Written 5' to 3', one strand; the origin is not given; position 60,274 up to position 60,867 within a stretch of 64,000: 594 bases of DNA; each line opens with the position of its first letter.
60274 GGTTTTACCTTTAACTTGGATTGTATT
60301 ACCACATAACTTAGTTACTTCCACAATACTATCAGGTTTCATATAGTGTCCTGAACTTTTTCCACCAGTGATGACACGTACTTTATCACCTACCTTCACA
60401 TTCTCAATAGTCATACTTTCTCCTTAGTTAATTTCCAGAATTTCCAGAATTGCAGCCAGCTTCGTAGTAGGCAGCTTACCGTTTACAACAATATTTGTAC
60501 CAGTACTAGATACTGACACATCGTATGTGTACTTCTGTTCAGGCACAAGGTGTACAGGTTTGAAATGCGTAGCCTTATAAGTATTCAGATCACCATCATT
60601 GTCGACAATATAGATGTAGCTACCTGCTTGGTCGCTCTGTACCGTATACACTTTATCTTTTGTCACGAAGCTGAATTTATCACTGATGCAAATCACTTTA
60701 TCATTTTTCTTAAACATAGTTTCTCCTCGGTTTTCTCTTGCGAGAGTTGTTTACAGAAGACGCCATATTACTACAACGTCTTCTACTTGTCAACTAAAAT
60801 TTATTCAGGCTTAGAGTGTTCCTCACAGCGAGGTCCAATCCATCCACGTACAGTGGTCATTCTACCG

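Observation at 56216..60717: Expanded family of small KOW/SH3-like proteins (at least 7 paralogs) in the early region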

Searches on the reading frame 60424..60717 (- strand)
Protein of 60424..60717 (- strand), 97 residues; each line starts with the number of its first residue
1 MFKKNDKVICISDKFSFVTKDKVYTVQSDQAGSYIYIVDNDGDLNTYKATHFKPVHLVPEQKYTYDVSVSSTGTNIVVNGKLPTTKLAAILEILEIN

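Call 6: search_protein_families(library=pfam, proteins=[window:60424-60717:-], max_evalue=1)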
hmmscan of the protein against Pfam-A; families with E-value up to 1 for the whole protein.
window:60424-60717:- (97 aa): 4 families
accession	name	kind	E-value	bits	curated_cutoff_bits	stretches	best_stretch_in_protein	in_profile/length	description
PF20111.4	DUF6501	-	0.001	19.3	23.8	1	17-53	30-65/67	Family of unknown function (DUF6501)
PF06165.18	GH94_b-supersand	-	0.025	14.5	23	1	26-75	42-88/251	Glycosyl hydrolase 94, supersandwich domain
PF21934.1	Yop-YscD_ppl_3rd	-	0.19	12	24.3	1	67-92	19-44/64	YscD/CdsD-like Bon-like domain 3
PF18630.7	Peptidase_M60_C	-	0.3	11.8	26.2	1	2-42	25-61/65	Peptidase M60 C-terminal domain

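Call 7: search_protein_families(library=phrogs, proteins=[window:60424-60717:-], max_evalue=0.1)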
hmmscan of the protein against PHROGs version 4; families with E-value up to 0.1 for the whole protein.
window:60424-60717:- (97 aa): 8 families
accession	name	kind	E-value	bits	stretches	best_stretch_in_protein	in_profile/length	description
phrog_4927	-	unknown function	1.9e-06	28.8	1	2-53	5-66/73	-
phrog_3523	-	unknown function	0.00075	19.9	1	4-43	142-181/315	-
phrog_13152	-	unknown function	0.0076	17.3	1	2-56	9-63/171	-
phrog_34144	-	unknown function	0.023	16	1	18-48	16-45/63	-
phrog_22192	-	unknown function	0.032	15.2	1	40-78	6-49/82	-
phrog_3711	-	unknown function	0.05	14.7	1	13-51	14-52/77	-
phrog_23690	-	unknown function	0.058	14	1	13-52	17-55/209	-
phrog_10580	-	unknown function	0.072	13.9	1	7-87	90-170/212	-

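Call 33: find_related_loci(query=A2, collection=viral_contigs, flank=3000)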
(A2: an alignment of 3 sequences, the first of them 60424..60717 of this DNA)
Query A2 (97 aa) in viral_contigs; peptide patterns used: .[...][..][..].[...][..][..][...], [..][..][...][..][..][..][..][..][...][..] (x = any residue, [..] = any of these).
215 stretches matched a pattern, but none encodes a relative of the query by tblastn (E <= 1e-3).

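Call 38: find_homologous_proteins(query=A2, max_evalue=10)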
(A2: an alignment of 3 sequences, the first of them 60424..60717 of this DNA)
Query A2 (3 sequences) (97 aa, profile of the alignment): 3 proteins with E <= 10 among 97 candidates.
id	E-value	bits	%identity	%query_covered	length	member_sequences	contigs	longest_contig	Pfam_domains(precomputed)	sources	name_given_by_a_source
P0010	2.9e-40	155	100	100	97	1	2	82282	-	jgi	jgi:hypothetical protein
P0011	2.9e-40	155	25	96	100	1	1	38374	-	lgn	-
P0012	1.8e-35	140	-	-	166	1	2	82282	-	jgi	jgi:hypothetical protein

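Call 47: search_protein_representatives(alignment_id=A2)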
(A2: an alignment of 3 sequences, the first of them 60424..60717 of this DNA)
Query: 3 sequences, 100 profile positions. Proteins with E-value up to 0.001 (for the whole library): 228; up to 1e-10: 20; up to 1e-30: 3. The best 150 are listed.
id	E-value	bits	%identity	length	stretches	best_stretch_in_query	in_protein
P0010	9.2e-41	154.9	-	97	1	4-100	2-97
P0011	9.4e-41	154.8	-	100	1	1-99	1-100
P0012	5.8e-36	139.5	-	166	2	1-100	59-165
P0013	1.3e-19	87.0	-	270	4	2-80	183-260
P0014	2.6e-18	82.8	-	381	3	2-59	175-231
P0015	1.4e-17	80.5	-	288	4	4-58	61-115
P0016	3.6e-17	79.2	-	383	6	4-57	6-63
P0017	1.4e-15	74.0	-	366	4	5-58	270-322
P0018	6.1e-15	72.0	-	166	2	2-56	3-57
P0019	7.2e-15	71.8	-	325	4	2-56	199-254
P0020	8.5e-15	71.5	-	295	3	3-60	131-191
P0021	4.6e-13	66.0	-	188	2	4-56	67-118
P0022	7.2e-13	65.4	-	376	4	3-71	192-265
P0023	1.0e-12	64.9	-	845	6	17-73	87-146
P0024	3.8e-12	63.0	-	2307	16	50-85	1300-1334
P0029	3.8e-11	59.9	-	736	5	4-48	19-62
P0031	1.5e-09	54.7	-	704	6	6-57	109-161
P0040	2.0e-08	51.1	-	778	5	3-63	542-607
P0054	2.6e-07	47.5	-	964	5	2-51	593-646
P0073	1.7e-06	44.9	-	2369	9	18-76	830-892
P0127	2.8e-05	41.0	-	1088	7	3-28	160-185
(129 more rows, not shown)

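Call 51: search_protein_families(library=pfam, alignment_id=A3, max_evalue=0.01)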
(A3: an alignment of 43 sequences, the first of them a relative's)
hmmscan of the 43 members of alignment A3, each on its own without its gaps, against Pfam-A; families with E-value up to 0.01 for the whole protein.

A. member 1, P0012 (166 aa): 0 families

B. families by the number of members that match (of 43 scanned): 24 families
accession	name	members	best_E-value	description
PF20111.4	DUF6501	7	1.3e-10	Family of unknown function (DUF6501)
PF19586.5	DUF6093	3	2.8e-06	Family of unknown function (DUF6093)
PF02211.21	NHase_beta_C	2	0.0012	Nitrile hydratase beta subunit, C-terminal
PF18346.7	SH3_15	2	0.0017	Mind bomb SH3 repeat domain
PF00542.24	Ribosomal_L12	1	1.7e-06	Ribosomal protein L7/L12 C-terminal domain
PF05354.17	Phage_attach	1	8.2e-06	Phage Head-Tail Attachment protein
PF23896.1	DUF7244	1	8.9e-06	Domain of unknown function (DUF7244)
PF11604.15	CusF_Ec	1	0.00041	Copper binding periplasmic protein CusF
PF00018.34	SH3_1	1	0.00077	SH3 domain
PF00924.24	MS_channel_2nd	1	0.00081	Mechanosensitive ion channel, beta-domain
PF24203.1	Phage_ProQ_C_like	1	0.00097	Phage ProQ C-terminal-like domain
PF09157.17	TruB-C_2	1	0.0012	Pseudouridine synthase II TruB, C-terminal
PF20090.4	DUF6482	1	0.0014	Family of unknown function (DUF6482)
PF07198.17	DUF1410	1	0.0028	Protein of unknown function (DUF1410)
PF24123.1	Myosin_VII_N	1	0.003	Myosin VII N-terminal beta barrel domain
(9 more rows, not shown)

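Call 57: search_protein_families(library=pfam, proteins=[P0024, P0073, P0023, P0029, P0031, P0040, P0054, P0127], max_evalue=0.001)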
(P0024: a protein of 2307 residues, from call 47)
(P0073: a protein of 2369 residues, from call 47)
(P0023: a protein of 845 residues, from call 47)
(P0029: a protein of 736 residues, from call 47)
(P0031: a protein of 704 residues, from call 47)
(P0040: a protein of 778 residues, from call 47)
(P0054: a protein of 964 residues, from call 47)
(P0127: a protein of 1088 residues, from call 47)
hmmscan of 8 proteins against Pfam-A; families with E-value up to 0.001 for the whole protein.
P0024 (2307 aa): 2 families
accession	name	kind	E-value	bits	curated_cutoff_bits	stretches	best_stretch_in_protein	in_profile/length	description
PF07705.17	CARDB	-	2.1e-84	278.7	22.7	10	2084-2180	2-86/101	CARDB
PF22083.2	I-HmuI_NUMOD-like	-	8.9e-07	28.8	27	0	315-329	2-16/46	DNA endonuclease I-HmuI-like, NUMOD-like domain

P0073 (2369 aa): 10 families
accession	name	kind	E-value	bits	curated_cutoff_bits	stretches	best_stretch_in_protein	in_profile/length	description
PF24514.1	SpaA_4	-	1.4e-122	402.6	27.3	14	1072-1163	2-107/107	Prealbumin-like fold domain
PF19403.5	SpaA_2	-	2e-30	105.6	25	3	1170-1248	9-96/96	Prealbumin-like fold domain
PF17802.7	SpaA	-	1e-21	77.3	23.1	0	1177-1216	18-59/91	Prealbumin-like fold domain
PF24547.1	DUF7601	-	1e-19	71.6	27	0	616-697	49-116/116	Domain of unknown function (DUF7601)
PF06458.18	MucBP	-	2.6e-08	34.9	23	0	456-496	16-58/63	MucBP domain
PF12195.14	End_beta_barrel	-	1e-07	32.3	35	0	968-1038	14-83/83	Beta barrel domain of bacteriophage endosialidase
PF19407.5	DUF5979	-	2.1e-07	32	25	0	422-510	3-101/104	Domain of unknown function (DUF5979)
PF08239.17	SH3_3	-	1.1e-05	25.9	27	0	458-483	15-41/54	Bacterial SH3 domain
PF24174.1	MsddA-like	-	0.00025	21.7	27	0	1631-1660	25-54/137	Bacterial deaminase MsddA-like domain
PF09656.15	PGPGW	-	0.00078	19.4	23.3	0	1794-1817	7-30/53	Putative transmembrane protein (PGPGW)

P0023 (845 aa): 6 families
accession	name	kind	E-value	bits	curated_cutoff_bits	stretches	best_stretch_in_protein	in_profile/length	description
PF12183.14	NotI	-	1.8e-10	41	22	0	462-523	75-136/238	Restriction endonuclease NotI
PF01303.22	Egg_lysin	-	2.2e-07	31.5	27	0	487-533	74-120/121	Egg lysin (Sperm-lysin)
PF02012.26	BNR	-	2.3e-07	30.2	27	0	571-580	2-11/12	BNR/Asp-box repeat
PF12053.14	Par3_HAL_N_term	-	5.5e-06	27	21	0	36-66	37-67/83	N-terminal of Par3 and HAL proteins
PF25075.1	DUF7799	-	3.6e-05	24.3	27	0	490-518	51-79/110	Domain of unknown function (DUF7799)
PF23197.1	IG_AIR9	-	6.1e-05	23.2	27.5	0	563-602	29-69/87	AIR9 A9 domain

P0029 (736 aa): 1 family
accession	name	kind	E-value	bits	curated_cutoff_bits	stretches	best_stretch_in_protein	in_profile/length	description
PF18909.5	dGTP_diPhyd_N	-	4e-24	84.9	27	1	622-720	2-99/99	dATP/dGTP diphosphohydrolase, N-terminal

P0031 (704 aa): 2 families
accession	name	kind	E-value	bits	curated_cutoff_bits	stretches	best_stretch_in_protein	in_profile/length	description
PF20111.4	DUF6501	-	1.8e-20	73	23.8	3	461-497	30-66/67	Family of unknown function (DUF6501)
PF23896.1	DUF7244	-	5.2e-07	30.1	27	0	166-203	2-41/57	Domain of unknown function (DUF7244)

P0040 (778 aa): 1 family
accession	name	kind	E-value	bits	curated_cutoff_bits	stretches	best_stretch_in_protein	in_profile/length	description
PF24343.1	OB_DEPS-1_1st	-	0.00023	22.2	27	0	623-641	54-71/84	P-granule-associated protein DEPS-1, first OB-fold domain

P0054 (964 aa): 1 family
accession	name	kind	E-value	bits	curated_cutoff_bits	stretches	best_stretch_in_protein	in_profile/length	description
PF19586.5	DUF6093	-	0.00087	20.1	27.9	0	590-629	74-111/117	Family of unknown function (DUF6093)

P0127 (1088 aa): 8 families
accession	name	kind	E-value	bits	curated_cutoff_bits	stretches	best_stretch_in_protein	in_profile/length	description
PF14716.13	HHH_8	-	6.9e-22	78.1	30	0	205-255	3-55/73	Helix-hairpin-helix domain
PF13142.11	DUF3960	-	1.6e-13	51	22.9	0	65-105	34-74/89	Domain of unknown function (DUF3960)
PF09765.14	FANCL_d1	-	2.5e-09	37.5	23.8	0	134-161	52-79/89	FANCL UBC-like domain 1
PF25773.1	TPR_ANAPC2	-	1.4e-08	35.2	27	0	84-116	12-44/111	ANAPC2-like, TPR repeats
PF01899.21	MNHE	-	7.9e-08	32.6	27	0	136-220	46-129/145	Na+/H+ ion antiporter subunit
PF16169.10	DUF4872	-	1.1e-07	32.3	28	0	77-116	24-63/173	Domain of unknown function (DUF4872)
PF25329.1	C2_GDE1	-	5.4e-07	30.5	27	0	170-198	113-141/150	GDE1-like C2 domain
PF06916.18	FAM210A-B_dom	-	6.4e-07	30.2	26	0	215-239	55-79/88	FAM210A/B-like domain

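Call 68: search_protein_families(library=phrogs, alignment_id=A3, max_evalue=0.001)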
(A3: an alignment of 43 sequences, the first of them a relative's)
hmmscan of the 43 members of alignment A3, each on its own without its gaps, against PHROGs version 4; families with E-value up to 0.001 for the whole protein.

A. member 1, P0012 (166 aa): 1 family
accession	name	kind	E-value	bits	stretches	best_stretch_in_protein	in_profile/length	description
phrog_4317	-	unknown function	2.5e-05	24.7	0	60-122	207-280/455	-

B. families by the number of members that match (of 43 scanned): 57 families (the first 25 are shown)
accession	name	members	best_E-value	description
phrog_4927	-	38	2.8e-28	-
phrog_13152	-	24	4.9e-11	-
phrog_15694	-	20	4.6e-24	-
phrog_4317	-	19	2.7e-13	-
phrog_14634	-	18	9.3e-26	DNA binding protein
phrog_3523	-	17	2e-15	-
phrog_7571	-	15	7.1e-14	-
phrog_10169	-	12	1.2e-14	-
phrog_16700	-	9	2.7e-18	-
phrog_34144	-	7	7.4e-13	-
phrog_38736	-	7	6.8e-11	-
phrog_14592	-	5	5.8e-09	virion structural protein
phrog_33878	-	5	1.4e-06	-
phrog_9730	-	4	5.7e-09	-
phrog_6261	-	4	1.9e-07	-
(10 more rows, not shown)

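Call 70: predict_structure(alignment_id=A3)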
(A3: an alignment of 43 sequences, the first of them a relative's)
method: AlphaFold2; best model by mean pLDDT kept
length: 166 residues; sequences in the alignment: 43
mean_pLDDT: 83.6   pTM: 0.50
mean pLDDT of the five models: 83.6, 83.5, 83.4, 82.8, 80.8
residues with pLDDT >= 90: 70; 70-90: 73; 50-70: 20; < 50: 3
segments of 3 or more residues with pLDDT < 50: none
pLDDT, mean of each block of 10 residues (from residue 1): 86 82 90 96 95 84 90 92 90 81 85 82 52 73 80 82 79
secondary structure, 60 per line:
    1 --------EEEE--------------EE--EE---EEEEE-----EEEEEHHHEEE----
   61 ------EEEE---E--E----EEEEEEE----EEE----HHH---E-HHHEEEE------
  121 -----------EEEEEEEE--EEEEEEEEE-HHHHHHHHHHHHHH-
elements in order: E9-12 E36-40 E46-50 E54-56 E67-70 E82-88 E93-95 E111-114 E132-139 E142-150 H152-165

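Call 80: search_dna_similar(query=P0021, collection=phages, mode=protein, max_rows=40, max_evalue=0.001)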
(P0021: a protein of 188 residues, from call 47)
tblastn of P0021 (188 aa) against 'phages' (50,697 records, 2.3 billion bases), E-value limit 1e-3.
Records with a match: 3; places in all: 3; records where one place covers at least 80% of the query: 0.
Best place of each record, by identity: <60% 3.
By first word of the organism name: Ralstonia 2; Sinorhizobium 1.
By host as written in the record: Ralstonia solanacearum 2; Sinorhizobium meliloti 1.
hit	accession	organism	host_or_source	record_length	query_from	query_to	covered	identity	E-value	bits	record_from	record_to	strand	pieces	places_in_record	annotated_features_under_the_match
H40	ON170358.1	Ralstonia phage YO383_1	Ralstonia solanacearum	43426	2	121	64%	36.5%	2e-5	50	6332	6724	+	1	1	record has no annotation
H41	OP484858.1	Sinorhizobium phage NV1.1.1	Sinorhizobium meliloti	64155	65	125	32%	42.6%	9e-5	48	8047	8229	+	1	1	hypothetical protein (x2)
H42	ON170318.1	Ralstonia phage YO187_3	Ralstonia solanacearum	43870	67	125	31%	41.0%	6e-4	45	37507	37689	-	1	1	record has no annotation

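Call 87: fold_search(model_id=the predicted structure, library=viral)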
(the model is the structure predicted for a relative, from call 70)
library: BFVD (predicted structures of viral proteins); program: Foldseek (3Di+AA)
matches with E <= 10: 933; with E <= 0.001: 18
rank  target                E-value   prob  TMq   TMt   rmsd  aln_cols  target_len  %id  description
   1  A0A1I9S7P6            4.2e-05  1.00  0.29  0.43  10.3       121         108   16  (no name in the UniProt tables at hand)
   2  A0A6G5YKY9            7.0e-05  1.00  0.31  0.25  12.3       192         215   16  (no name in the UniProt tables at hand)
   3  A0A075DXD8            9.2e-05  1.00  0.30  0.20  14.7       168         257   15  Uncharacterized protein [Acinetobacter phage vB_AbaP_Acibel007]
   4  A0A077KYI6            1.0e-04  1.00  0.31  0.18  12.7       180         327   21  Uncharacterized protein [Ralstonia phage RSJ5]
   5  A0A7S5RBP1            1.1e-04  1.00  0.33  0.21  11.4       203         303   17  Uncharacterized protein [Rhizobium phage RHph_I20]
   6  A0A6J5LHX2            1.2e-04  1.00  0.44  0.30  10.3       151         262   19  Uncharacterized protein [uncultured Caudovirales phage]
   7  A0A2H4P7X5            1.2e-04  1.00  0.32  0.23  13.5       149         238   24  Uncharacterized protein [Pseudomonas phage ventosus]
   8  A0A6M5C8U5            1.4e-04  1.00  0.29  0.30  12.4       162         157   18  (no name in the UniProt tables at hand)
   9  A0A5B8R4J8            1.5e-04  1.00  0.31  0.16   7.0       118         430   18  Uncharacterized protein [Klebsiella phage KpCHEMY26]
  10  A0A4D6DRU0            2.2e-04  1.00  0.30  0.25  15.1       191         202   16  Uncharacterized protein [Enterococcus phage vB_EfaP_Ef7.3]
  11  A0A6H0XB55            2.7e-04  1.00  0.31  0.37   9.4       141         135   16  (no name in the UniProt tables at hand)
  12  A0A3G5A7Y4            4.4e-04  1.00  0.24  0.31   9.0       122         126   17  Uncharacterized protein [Hyperionvirus sp.]
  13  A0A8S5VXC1            4.4e-04  1.00  0.32  0.21  14.6       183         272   20  (no name in the UniProt tables at hand)
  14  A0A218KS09            5.2e-04  1.00  0.32  0.22  12.7       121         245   17  Uncharacterized protein [Acinetobacter phage vB_AbaP_AS11]
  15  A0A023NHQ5            5.5e-04  1.00  0.28  0.22  12.4       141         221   22  (no name in the UniProt tables at hand)
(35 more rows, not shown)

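Call 88: search_protein_families(library=ncbifam, proteins=[window:60424-60717:-], max_evalue=1)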
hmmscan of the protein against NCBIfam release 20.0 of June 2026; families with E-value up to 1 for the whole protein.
window:60424-60717:- (97 aa): 1 family
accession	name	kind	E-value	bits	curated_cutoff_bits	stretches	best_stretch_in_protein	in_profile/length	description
TIGR04246.1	nitrous_NosZ_Gp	equivalog_domain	0.012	13.9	625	1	49-84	259-294/578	Sec-dependent nitrous-oxide reductase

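Call 94: search_protein_families(library=pfam, alignment_id=A5, max_evalue=0.0001)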
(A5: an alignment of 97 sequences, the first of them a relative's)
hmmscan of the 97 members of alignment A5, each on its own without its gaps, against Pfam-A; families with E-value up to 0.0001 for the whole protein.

A. member 1, P0029 (736 aa): 1 family
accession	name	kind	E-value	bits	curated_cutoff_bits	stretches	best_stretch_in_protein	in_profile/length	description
PF18909.5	dGTP_diPhyd_N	-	4e-24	84.9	27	1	622-720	2-99/99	dATP/dGTP diphosphohydrolase, N-terminal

B. families by the number of members that match (of 97 scanned): 12 families
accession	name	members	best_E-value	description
PF20111.4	DUF6501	5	1.8e-20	Family of unknown function (DUF6501)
PF11753.13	DUF3310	3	2.8e-10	Protein of unknwon function (DUF3310)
PF19586.5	DUF6093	3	6.6e-08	Family of unknown function (DUF6093)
PF18909.5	dGTP_diPhyd_N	2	7.6e-26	dATP/dGTP diphosphohydrolase, N-terminal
PF23896.1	DUF7244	2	4.4e-07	Domain of unknown function (DUF7244)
PF02211.21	NHase_beta_C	2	7.1e-07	Nitrile hydratase beta subunit, C-terminal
PF18346.7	SH3_15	1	8e-08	Mind bomb SH3 repeat domain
PF18129.7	SH3_12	1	2.7e-06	Xrn1 SH3-like domain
PF00018.34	SH3_1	1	3.6e-05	SH3 domain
PF24203.1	Phage_ProQ_C_like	1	8e-05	Phage ProQ C-terminal-like domain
PF08239.17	SH3_3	1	9e-05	Bacterial SH3 domain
PF01287.26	eIF-5a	1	9.3e-05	Eukaryotic elongation factor 5A hypusine, DNA-binding OB fold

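Call 95: search_protein_families(library=padloc, proteins=[window:60424-60717:-], max_evalue=0.1)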
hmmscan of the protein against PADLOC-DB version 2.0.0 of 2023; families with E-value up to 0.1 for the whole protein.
window:60424-60717:- (97 aa): 0 families
